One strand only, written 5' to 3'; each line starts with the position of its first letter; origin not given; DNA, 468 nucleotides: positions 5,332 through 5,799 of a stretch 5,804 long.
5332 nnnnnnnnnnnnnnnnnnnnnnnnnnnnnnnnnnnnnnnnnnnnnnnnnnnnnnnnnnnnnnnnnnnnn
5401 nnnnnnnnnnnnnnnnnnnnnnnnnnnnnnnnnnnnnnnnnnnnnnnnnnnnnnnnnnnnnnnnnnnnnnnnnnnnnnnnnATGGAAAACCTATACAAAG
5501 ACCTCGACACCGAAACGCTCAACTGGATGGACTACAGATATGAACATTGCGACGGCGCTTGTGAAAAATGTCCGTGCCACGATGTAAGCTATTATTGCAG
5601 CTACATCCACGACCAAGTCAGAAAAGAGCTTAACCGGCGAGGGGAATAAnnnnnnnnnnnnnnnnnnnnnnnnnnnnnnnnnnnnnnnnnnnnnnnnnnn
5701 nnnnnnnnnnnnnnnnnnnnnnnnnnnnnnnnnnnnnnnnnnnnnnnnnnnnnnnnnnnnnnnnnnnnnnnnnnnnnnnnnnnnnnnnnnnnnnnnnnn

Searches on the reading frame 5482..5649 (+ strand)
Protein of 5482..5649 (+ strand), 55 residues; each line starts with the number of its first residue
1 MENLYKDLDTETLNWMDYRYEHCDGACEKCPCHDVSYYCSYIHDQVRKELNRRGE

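Call 7: search_protein_families(library=pfam, proteins=[window:5482-5649:+], max_evalue=0.1)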
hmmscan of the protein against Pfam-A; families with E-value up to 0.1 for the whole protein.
window:5482-5649:+ (55 aa): 0 families

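Call 8: search_protein_families(library=phrogs, proteins=[window:5482-5649:+], max_evalue=0.1)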
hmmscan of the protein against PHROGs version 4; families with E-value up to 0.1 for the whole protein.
window:5482-5649:+ (55 aa): 1 family
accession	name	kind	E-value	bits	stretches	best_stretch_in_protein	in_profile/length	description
phrog_24561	-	unknown function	0.032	15.2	1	34-54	24-44/50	-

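Call 90: find_encoding_contigs(protein=window:5482-5649:+, flank=6000, max_places=6)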
Protein window:5482-5649:+ (55 aa): 5 contigs read that carry it; 3 places shown.
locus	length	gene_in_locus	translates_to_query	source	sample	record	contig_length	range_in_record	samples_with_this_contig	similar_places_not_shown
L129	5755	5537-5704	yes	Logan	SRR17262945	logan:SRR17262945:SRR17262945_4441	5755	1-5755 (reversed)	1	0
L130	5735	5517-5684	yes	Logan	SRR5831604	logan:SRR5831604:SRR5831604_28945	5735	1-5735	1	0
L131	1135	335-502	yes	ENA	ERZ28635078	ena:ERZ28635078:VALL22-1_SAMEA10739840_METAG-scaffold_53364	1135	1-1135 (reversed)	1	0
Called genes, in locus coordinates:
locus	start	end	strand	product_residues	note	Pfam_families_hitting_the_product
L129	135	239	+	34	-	-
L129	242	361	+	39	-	-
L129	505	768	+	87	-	PF20577:Phage_ORF5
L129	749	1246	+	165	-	PF09675:Chlamy_scaf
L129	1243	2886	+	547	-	PF02305:Phage_F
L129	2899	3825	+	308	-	-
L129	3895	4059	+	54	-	-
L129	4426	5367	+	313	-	PF23343:REP_ORF2-G2P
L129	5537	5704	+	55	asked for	-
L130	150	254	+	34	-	-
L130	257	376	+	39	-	-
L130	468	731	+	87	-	PF20577:Phage_ORF5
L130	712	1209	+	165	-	PF09675:Chlamy_scaf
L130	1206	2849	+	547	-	PF02305:Phage_F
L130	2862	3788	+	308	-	-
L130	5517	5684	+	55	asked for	-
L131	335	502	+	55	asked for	-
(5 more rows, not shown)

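Call 114: search_solved_structures(query=window:5482-5646:+, max_evalue=1)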
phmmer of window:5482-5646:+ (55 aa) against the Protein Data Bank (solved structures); distinct sequences matched with E-value up to 1: 0.

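Call 115: find_homologous_proteins(query=window:5482-5646:+, max_evalue=0.001)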
Query window:5482-5646:+ (55 aa): 3 proteins with E <= 0.001 among 3 candidates.
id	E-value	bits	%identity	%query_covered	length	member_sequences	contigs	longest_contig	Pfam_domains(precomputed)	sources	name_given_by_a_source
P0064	8.2e-32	125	96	100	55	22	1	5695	-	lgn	-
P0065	8.6e-28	112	84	100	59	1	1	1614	-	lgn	-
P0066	2.8e-24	101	71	100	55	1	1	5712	-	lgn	-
